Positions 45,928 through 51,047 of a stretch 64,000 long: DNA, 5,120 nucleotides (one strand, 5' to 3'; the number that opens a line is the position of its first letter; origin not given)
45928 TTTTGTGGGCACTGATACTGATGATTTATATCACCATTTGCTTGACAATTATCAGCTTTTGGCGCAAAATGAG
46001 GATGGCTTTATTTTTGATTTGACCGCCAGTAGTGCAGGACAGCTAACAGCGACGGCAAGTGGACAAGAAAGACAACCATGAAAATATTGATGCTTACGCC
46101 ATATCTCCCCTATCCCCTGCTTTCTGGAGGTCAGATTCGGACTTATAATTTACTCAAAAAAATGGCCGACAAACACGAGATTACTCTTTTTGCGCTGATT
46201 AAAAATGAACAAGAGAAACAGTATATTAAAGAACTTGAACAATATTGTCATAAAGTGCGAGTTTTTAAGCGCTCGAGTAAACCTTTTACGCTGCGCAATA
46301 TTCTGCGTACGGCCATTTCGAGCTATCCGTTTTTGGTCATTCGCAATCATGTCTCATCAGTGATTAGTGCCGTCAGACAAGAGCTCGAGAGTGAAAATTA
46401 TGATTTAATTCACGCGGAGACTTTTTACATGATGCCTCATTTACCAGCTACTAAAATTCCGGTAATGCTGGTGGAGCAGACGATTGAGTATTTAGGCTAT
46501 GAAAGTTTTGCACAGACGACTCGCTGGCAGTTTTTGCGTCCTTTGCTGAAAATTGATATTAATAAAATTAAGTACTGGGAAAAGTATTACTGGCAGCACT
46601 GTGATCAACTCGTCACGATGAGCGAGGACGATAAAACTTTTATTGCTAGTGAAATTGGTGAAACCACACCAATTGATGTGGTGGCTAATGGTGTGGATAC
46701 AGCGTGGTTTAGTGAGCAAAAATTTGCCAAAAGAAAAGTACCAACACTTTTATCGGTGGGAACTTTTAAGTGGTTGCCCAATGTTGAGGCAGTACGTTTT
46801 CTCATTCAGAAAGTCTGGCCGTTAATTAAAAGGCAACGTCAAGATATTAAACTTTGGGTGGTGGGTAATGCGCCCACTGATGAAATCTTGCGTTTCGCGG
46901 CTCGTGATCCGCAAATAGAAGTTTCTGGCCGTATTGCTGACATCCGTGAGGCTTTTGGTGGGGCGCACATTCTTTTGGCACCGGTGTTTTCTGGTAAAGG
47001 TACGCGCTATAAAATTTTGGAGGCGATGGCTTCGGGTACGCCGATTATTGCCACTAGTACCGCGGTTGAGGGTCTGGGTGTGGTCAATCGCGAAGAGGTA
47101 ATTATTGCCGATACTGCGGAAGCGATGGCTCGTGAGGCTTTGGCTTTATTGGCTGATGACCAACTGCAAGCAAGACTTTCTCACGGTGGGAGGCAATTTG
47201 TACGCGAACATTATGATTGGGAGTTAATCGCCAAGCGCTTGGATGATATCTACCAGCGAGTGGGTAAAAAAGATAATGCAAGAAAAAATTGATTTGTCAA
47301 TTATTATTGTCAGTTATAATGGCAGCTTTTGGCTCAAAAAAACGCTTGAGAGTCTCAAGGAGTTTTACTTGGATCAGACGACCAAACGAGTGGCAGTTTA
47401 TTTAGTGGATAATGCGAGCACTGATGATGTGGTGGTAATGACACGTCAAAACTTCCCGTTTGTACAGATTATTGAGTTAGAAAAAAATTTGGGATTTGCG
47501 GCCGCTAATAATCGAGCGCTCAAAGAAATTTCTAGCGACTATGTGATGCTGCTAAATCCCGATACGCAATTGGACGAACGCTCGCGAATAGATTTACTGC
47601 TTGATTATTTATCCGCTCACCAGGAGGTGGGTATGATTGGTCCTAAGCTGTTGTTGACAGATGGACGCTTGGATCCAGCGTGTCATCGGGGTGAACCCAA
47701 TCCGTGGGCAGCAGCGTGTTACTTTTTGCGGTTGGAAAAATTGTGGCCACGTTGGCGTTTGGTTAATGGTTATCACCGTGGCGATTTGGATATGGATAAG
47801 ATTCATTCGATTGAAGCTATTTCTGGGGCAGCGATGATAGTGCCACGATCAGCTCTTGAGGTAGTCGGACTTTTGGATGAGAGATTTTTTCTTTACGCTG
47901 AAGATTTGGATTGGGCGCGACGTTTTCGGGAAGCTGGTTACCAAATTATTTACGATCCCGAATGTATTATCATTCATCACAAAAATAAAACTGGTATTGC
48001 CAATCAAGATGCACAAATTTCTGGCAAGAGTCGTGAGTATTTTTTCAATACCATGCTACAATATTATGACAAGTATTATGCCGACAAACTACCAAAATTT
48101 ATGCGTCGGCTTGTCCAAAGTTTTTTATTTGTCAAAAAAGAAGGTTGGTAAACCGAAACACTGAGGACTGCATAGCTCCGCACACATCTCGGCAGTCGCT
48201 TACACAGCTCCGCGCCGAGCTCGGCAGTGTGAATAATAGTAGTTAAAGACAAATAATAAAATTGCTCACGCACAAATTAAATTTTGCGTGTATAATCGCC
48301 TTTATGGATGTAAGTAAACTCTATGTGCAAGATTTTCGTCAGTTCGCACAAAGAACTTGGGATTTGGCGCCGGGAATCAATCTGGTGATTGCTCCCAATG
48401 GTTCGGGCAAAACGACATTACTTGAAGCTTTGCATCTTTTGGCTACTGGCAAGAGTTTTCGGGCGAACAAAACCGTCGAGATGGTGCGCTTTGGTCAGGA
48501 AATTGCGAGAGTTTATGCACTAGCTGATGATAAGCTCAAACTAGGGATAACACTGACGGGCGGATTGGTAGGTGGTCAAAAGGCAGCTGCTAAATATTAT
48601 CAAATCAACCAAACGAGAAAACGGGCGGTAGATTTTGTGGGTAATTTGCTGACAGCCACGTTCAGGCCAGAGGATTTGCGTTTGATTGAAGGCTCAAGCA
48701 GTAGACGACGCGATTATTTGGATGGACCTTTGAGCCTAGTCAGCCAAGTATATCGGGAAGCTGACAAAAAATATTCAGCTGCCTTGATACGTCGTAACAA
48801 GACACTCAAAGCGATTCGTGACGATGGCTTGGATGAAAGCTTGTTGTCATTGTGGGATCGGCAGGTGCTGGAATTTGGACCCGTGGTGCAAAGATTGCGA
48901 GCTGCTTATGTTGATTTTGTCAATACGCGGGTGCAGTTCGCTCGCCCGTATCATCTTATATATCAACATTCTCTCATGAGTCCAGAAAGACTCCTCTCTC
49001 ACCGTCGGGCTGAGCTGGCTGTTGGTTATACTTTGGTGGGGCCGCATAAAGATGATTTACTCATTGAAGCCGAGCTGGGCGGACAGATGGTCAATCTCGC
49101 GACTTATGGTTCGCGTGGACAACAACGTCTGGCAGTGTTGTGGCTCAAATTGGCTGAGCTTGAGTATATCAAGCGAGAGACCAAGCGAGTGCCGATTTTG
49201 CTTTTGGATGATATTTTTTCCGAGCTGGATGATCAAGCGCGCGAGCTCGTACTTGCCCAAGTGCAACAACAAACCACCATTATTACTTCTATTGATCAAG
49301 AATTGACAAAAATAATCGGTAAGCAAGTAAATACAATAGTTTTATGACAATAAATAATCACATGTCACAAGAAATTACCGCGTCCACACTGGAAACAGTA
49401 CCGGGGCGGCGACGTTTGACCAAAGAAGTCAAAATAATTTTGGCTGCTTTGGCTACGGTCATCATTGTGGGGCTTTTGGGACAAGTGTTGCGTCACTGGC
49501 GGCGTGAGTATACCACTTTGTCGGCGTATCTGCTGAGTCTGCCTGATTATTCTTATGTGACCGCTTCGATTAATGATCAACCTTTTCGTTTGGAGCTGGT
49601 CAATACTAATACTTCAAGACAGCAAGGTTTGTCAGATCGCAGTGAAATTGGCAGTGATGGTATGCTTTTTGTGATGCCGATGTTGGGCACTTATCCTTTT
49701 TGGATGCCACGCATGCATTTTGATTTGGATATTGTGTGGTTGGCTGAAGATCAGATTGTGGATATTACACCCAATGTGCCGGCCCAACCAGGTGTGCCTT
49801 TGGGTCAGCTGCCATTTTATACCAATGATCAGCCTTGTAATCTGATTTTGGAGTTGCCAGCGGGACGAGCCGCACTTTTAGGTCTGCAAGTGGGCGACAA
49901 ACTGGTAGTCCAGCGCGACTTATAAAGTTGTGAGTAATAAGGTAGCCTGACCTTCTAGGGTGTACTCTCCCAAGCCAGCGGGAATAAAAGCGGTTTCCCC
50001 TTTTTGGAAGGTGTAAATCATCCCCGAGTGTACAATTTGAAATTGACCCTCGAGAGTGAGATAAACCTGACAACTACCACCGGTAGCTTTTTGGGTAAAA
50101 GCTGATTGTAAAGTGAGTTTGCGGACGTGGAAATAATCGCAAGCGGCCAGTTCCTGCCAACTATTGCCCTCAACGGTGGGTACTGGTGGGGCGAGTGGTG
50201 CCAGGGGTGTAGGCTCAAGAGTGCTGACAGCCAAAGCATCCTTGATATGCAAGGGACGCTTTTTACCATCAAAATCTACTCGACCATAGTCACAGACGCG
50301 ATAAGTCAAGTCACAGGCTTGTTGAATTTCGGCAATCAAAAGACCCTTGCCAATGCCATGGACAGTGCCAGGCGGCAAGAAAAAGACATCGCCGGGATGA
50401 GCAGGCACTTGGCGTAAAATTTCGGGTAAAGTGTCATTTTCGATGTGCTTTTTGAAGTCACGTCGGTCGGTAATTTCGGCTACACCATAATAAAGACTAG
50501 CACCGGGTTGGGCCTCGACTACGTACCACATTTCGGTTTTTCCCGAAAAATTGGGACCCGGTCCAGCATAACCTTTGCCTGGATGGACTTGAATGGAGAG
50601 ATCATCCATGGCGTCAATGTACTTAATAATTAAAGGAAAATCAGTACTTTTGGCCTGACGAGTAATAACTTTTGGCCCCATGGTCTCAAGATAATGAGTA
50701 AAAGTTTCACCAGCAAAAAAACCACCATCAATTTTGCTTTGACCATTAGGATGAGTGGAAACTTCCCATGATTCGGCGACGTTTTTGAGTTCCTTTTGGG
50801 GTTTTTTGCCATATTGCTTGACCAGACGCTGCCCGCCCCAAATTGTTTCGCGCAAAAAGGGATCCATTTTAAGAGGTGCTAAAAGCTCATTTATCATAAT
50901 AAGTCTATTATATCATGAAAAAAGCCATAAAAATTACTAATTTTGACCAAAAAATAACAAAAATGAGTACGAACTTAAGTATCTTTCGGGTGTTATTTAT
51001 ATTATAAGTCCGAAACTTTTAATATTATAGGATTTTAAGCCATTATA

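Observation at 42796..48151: Four-gene envelope glycosylation cluster: Wzy_C/O-antigen-ligase-like protein, ArnT/PMT-like GT-C enzyme, GT4 and GT2, in a likely LPS-free organism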

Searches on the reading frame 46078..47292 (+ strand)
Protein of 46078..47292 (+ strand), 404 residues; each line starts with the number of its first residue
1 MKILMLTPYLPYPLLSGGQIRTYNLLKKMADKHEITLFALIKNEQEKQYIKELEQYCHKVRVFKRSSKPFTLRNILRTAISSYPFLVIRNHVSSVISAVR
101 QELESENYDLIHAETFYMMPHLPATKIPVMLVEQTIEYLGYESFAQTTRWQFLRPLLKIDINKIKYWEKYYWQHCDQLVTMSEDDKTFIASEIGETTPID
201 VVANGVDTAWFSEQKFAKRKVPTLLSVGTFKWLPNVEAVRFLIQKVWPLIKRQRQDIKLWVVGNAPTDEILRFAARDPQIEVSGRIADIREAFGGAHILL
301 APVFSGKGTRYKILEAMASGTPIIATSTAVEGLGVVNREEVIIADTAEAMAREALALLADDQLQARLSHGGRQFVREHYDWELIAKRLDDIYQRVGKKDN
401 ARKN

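Call 3: search_protein_families(library=pfam, proteins=[window:46078-47292:+], max_evalue=0.01)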
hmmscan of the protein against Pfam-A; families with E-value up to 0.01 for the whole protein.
window:46078-47292:+ (404 aa): 5 families
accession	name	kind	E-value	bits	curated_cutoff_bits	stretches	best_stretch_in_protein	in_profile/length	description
PF13692.12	Glyco_trans_1_4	-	6.2e-24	85.3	27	1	222-360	2-142/142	Glycosyl transferases group 1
PF13439.12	Glyco_transf_4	-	5.6e-14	53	28.5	1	17-209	3-169/170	Glycosyltransferase Family 4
PF00534.26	Glycos_transf_1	-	5.2e-12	46.1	26.4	1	217-373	11-171/172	Glycosyl transferases group 1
PF13524.12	Glyco_trans_1_2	-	2.4e-08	34.5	25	1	254-388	12-142/144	Glycosyl transferase-like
PF13579.12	Glyco_trans_4_4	-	0.0063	17.3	29.7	0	17-205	2-158/158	Glycosyl transferase 4-like domain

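Call 4: search_protein_families(library=ncbifam, proteins=[window:46078-47292:+], max_evalue=0.01)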
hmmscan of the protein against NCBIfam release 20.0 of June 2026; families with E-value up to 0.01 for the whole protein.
window:46078-47292:+ (404 aa): 20 families
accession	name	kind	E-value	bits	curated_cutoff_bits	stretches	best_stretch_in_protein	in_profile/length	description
TIGR03087.1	stp1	hypoth_equivalog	3e-61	207.8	316.65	1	3-393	1-395/397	TIGR03087 family PEP-CTERM/XrtA system glycosyltransferase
TIGR03088.1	stp2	hypoth_equivalog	3e-14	52.8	409.05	1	169-395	131-373/374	TIGR03088 family PEP-CTERM/XrtA system glycosyltransferase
TIGR03999.1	thiol_BshA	equivalog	1.9e-13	50.1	273.7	1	55-395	27-373/375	N-acetyl-alpha-D-glucosaminyl L-malate synthase BshA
TIGR04063.1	stp3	hypoth_equivalog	9.6e-12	44.5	442.05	1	167-395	150-395/397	TIGR04063 family PEP-CTERM/XrtA system glycosyltransferase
TIGR02149.1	glgA_Coryne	subfamily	1.3e-08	34.4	302.4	1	314-395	301-390/391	glycogen synthase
NF041876.1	EPS_EpsE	equivalog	1.6e-08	34.2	400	1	172-387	159-388/389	exopolysaccharide biosynthesis GT4 family glycosyltransferase EpsE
TIGR04047.1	MSMEG_0565_glyc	hypoth_equivalog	3.9e-08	32.8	259.85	1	312-393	292-372/373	MSMEG_0565 family glycosyltransferase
NF041010.1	glycosy_Agl16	equivalog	4.7e-08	32.3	575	1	313-394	270-350/352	glycosylation protein Agl16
NF038229.1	Glyco4_Geo_Pelo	equivalog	7.1e-08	31.8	400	1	309-395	250-336/338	GPMC system family 4 glycosyltransferase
NF053787.1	GlcN_PG_synth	equivalog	9.5e-08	31.3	480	1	313-395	278-359/361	N-acetylglucosaminyl phosphatidylglycerol synthase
NF049987.1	DaglGlyslTfaseDgs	equivalog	1.1e-07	31.2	500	1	289-397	225-329/332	processive diacylglycerol alpha-glucosyltransferase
NF053513.1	Gtran_IagA_BgsA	equivalog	1.1e-06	27.9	460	1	164-219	95-149/333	LTA glycolipid anchor biosynthesis glycosyltransferase, IagA/BgsA family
TIGR03449.1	mycothiol_MshA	equivalog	2.8e-06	26.5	462.5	1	288-395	296-403/406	D-inositol-3-phosphate glycosyltransferase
NF047684.1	TeichurnBiosyTuaC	equivalog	1.5e-05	24.1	550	1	251-395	242-389/391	teichuronic acid biosynthesis protein TuaC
TIGR04157.1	glyco_rSAM_CFB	subfamily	0.00017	20.7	400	1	166-392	161-406/406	TIGR04157 family glycosyltransferase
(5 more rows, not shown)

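Call 37: search_solved_structures(query=window:46078-47292:+, max_evalue=0.001)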
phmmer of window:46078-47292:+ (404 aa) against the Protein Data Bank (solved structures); distinct sequences matched with E-value up to 0.001: 13.
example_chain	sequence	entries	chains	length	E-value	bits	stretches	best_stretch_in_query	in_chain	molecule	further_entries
4n9w_A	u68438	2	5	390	1.7e-10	43.4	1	202-395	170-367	GDP-mannose-dependent alpha-(1-2)-phosphatidylinositol mannosyltransferase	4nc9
2gej_A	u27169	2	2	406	1.9e-10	43.3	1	202-395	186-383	PHOSPHATIDYLINOSITOL MANNOSYLTRANSFERASE (PimA)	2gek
3okc_A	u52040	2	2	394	6.9e-06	28.3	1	244-397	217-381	GDP-mannose-dependent alpha-(1-6)-phosphatidylinositol monomannoside mannosyltransferase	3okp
3oka_A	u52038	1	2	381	1.4e-05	27.2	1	244-393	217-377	GDP-mannose-dependent alpha-(1-6)-phosphatidylinositol monomannoside mannosyltransferase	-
6kih_A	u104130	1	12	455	1.7e-05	27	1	312-395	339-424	Tll1590 protein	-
7qsg_A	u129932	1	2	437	3e-05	26.2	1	149-394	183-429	D-inositol 3-phosphate glycosyltransferase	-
5d00_A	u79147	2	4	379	4.4e-05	25.6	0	89-395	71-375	N-acetyl-alpha-D-glucosaminyl L-malate synthase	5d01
8dvz_A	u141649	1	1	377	0.00022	23.3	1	279-394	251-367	N, N'-diacetylbacillosaminyl-diphospho-undecaprenol alpha-1,3-N-acetylgalactosaminyltransf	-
8dvw_A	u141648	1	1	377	0.00025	23.2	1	279-394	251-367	N, N'-diacetylbacillosaminyl-diphospho-undecaprenol alpha-1,3-N-acetylgalactosaminyltransf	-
8dqd_A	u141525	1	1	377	0.00025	23.2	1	279-394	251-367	N, N'-diacetylbacillosaminyl-diphospho-undecaprenol alpha-1,3-N-acetylgalactosaminyltransf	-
2jjm_A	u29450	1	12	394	0.00033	22.7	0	240-399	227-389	GLYCOSYL TRANSFERASE, GROUP 1 FAMILY PROTEIN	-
3mbo_A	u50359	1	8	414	0.00039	22.5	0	240-399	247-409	Glycosyltransferase, group 1 family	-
5i45_A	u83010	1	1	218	0.00042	22.4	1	204-398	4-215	Glycosyl transferases group 1 family protein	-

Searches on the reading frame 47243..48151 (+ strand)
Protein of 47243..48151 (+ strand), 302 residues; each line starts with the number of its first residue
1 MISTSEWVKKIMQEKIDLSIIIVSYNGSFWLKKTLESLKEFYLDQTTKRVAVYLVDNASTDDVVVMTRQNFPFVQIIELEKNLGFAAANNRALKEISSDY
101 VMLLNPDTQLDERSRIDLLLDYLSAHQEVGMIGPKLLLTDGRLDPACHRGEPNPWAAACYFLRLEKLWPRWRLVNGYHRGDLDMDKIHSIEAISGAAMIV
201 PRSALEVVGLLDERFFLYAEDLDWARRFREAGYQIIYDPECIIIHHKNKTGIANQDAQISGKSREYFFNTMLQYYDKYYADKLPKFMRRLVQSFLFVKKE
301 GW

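Call 3: search_protein_families(library=pfam, proteins=[window:47243-48151:+], max_evalue=0.01)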
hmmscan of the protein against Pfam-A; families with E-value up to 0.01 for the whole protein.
window:47243-48151:+ (302 aa): 5 families
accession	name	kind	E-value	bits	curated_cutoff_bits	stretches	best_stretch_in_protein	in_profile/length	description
PF00535.33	Glycos_transf_2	-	1.1e-18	68.2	23.3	1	19-132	1-112/168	Glycosyl transferase family 2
PF13641.12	Glyco_tranf_2_3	-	1.8e-09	38.4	27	1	18-250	3-216/230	Glycosyltransferase like family 2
PF13712.12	Glyco_tranf_2_5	-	4.2e-06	27.1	27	1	74-250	30-194/210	Glycosyltransferase like family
PF13632.12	Glyco_trans_2_3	-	0.00028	21.2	27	1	192-245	71-122/198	Glycosyl transferase family group 2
PF13506.12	Glyco_transf_21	-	0.0047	16.9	21.7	1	187-242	96-151/174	Glycosyl transferase family 21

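Call 4: search_protein_families(library=ncbifam, proteins=[window:47243-48151:+], max_evalue=0.01)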
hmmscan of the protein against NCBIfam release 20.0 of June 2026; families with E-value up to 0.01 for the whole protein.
window:47243-48151:+ (302 aa): 16 families
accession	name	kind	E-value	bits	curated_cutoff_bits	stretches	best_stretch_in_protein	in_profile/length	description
TIGR03965.1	mycofact_glyco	equivalog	1.6e-14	53.7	280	2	14-137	72-192/467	mycofactocin biosynthesis glycosyltransferase MftF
NF041875.1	EPS_EpsD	equivalog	2.6e-13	50.1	370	1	18-250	1-211/325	exopolysaccharide biosynthesis glycosyltransferase EpsD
TIGR01556.1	rhamnosyltran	subfamily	2.3e-12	46.7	200.55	2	34-137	6-113/281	rhamnosyltransferase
TIGR03937.1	PgaC_IcaA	equivalog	5.2e-12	45.4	422.3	1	11-131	40-158/407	poly-beta-1,6-N-acetyl-D-glucosamine synthase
NF038302.1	EPS_HpsE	equivalog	8.8e-11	41.3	300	1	16-134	1-122/307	hormogonium polysaccharide biosynthesis glycosyltransferase HpsE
NF007482.0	PRK10073.1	equivalog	1.1e-09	37.7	423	1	12-111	2-99/334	glycosyltransferase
NF047683.1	TeichurnBiosyTuaG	equivalog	5.4e-09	36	400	1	12-125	2-113/252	teichuronic acid biosynthesis protein TuaG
NF038299.1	EPS_HpsN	equivalog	1.9e-08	33.6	425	1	18-269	3-241/317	hormogonium polysaccharide biosynthesis glycosyltransferase HpsN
TIGR03111.1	glyc2_xrt_Gpos1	hypoth_equivalog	6.8e-07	28.4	363.95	1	11-133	44-167/439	TIGR03111 family XrtG-associated glycosyltransferase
NF053739.1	GlytfEpsEBac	equivalog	2.9e-06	26.5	450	1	18-143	3-127/265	glycosyltransferase EpsE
TIGR04195.1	S_glycosyl_SunS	equivalog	3.9e-05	22.7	350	1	20-109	61-143/421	SunS family peptide S-glycosyltransferase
TIGR04283.1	glyco_like_mftF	equivalog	0.00029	20.5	182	1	18-123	1-97/221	TIGR04283 family arsenosugar biosynthesis glycosyltransferase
NF050113.1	gal_furan_GlfT1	equivalog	0.00069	19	330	1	37-234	17-195/290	galactofuranosyltransferase GlfT1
TIGR04242.1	nodulat_NodC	equivalog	0.00086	18.4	550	1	17-112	49-146/395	chitooligosaccharide synthase NodC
NF047588.1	GlcsyltransPgfSStrep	equivalog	0.0038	16.5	500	1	17-110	2-98/308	glycosyltransferase PgfS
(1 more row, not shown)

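Call 36: search_solved_structures(query=window:47276-48151:+, max_evalue=0.01, show_alignments=1)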
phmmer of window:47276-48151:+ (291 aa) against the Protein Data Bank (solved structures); distinct sequences matched with E-value up to 0.01: 9.
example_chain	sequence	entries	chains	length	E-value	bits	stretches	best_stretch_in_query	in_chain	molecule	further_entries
2z87_A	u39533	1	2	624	7.1e-07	32.2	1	7-112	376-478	Chondroitin synthase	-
2z86_A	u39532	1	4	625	7.1e-07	32.2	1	7-112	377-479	Chondroitin synthase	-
3l7j_A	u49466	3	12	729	7.9e-05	25.5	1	7-101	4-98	Teichoic acid biosynthesis protein F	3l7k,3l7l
3l7i_A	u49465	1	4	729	8e-05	25.5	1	7-101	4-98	Teichoic acid biosynthesis protein F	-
3l7m_A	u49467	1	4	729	8.4e-05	25.4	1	7-101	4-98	Teichoic acid biosynthesis protein F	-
7msp_A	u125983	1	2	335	0.0039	20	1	10-100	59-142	SPbeta prophage-derived glycosyltransferase SunS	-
6h1j_A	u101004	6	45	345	0.0048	19.7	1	7-112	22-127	Probable ss-1,3-N-acetylglucosaminyltransferase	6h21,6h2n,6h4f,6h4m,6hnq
7msn_A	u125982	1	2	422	0.0057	19.4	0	10-100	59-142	SPbeta prophage-derived glycosyltransferase SunS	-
5hea_A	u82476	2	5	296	0.0061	19.3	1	7-101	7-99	Putative glycosyltransferase (GalT1)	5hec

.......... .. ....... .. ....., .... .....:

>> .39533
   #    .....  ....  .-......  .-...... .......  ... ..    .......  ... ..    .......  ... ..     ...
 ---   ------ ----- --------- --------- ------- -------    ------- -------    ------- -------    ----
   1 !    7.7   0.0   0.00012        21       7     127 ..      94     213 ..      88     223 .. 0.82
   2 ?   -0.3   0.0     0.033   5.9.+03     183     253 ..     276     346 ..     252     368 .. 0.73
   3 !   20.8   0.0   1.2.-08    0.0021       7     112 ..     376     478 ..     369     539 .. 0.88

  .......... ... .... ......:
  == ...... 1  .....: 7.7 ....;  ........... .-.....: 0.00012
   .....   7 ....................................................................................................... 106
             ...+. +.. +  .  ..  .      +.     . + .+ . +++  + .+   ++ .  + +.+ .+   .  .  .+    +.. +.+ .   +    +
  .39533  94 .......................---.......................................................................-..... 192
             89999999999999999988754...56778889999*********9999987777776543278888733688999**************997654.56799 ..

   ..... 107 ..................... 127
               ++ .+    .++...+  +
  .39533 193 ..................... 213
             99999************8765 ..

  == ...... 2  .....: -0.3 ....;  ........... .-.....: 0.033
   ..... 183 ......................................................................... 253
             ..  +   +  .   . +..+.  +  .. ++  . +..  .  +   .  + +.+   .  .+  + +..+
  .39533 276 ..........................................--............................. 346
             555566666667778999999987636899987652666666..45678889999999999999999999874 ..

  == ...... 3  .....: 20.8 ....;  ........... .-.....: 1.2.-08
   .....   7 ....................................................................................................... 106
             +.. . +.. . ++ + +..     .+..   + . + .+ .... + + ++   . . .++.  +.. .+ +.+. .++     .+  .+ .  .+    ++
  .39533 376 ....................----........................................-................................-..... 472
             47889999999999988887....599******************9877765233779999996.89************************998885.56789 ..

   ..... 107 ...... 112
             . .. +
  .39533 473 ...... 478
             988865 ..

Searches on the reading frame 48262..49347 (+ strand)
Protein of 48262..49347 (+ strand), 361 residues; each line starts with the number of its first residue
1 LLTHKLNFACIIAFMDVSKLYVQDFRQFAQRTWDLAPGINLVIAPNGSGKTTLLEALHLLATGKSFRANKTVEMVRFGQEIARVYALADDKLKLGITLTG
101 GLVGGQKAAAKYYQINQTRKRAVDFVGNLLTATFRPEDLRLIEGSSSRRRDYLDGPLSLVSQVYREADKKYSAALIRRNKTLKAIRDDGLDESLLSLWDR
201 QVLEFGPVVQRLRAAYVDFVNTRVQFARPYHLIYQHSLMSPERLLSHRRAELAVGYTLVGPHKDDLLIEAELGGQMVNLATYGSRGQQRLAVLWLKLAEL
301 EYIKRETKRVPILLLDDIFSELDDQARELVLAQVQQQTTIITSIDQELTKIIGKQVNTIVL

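Call 3: search_protein_families(library=pfam, proteins=[window:48262-49347:+], max_evalue=0.01)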
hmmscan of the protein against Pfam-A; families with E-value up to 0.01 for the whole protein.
window:48262-49347:+ (361 aa): 7 families
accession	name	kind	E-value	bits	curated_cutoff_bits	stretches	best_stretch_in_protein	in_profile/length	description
PF02463.25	SMC_N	-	5e-20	72.3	40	1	17-352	2-205/220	RecF/RecN/SMC N terminal domain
PF13476.12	AAA_23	-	3e-13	51.3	27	1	19-79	1-56/201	AAA domain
PF13175.12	AAA_15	-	2.7e-09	37.6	32.1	1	15-67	1-54/374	AAA ATPase domain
PF13304.12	AAA_21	-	1.2e-05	26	27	1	45-61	7-23/304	AAA domain, putative AbiEii toxin, Type IV TA system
PF13555.12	AAA_29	-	1.8e-05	24.9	27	1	19-70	3-56/61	P-loop containing region of AAA domain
PF13514.12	AAA_27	-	0.0022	18.1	22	1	15-63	1-52/206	AAA domain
PF13166.12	AAA_13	-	0.0052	16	36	0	37-122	16-105/713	AAA domain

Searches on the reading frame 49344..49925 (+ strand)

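Call 3: search_protein_families(library=pfam, proteins=[window:49344-49925:+], max_evalue=0.01)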
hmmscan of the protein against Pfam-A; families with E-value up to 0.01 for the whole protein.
window:49344-49925:+ (193 aa): 1 family
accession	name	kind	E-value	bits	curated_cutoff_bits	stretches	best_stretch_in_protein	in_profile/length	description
PF02643.20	DUF192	-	2.2e-20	73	27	1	81-188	1-95/96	Uncharacterized ACR, COG1430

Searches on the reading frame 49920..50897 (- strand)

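Call 3: search_protein_families(library=pfam, proteins=[window:49920-50897:-], max_evalue=0.01)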
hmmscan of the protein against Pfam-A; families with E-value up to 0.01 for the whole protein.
window:49920-50897:- (325 aa): 4 families
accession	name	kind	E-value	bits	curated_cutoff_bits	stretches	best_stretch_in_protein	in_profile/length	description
PF21621.3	MPI_cupin_dom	-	2.6e-13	50.2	27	1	251-322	6-76/79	Mannose-6-phosphate isomerase, cupin domain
PF20511.4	PMI_typeI_cat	-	8.6e-13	49.1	22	1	10-109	3-105/143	Phosphomannose isomerase type I, catalytic domain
PF07883.17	Cupin_2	-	5e-05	23.4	27.2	0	163-182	37-56/70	Cupin domain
PF02311.25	AraC_binding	-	0.0019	18.3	21.1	0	162-182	41-61/135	AraC-like ligand binding domain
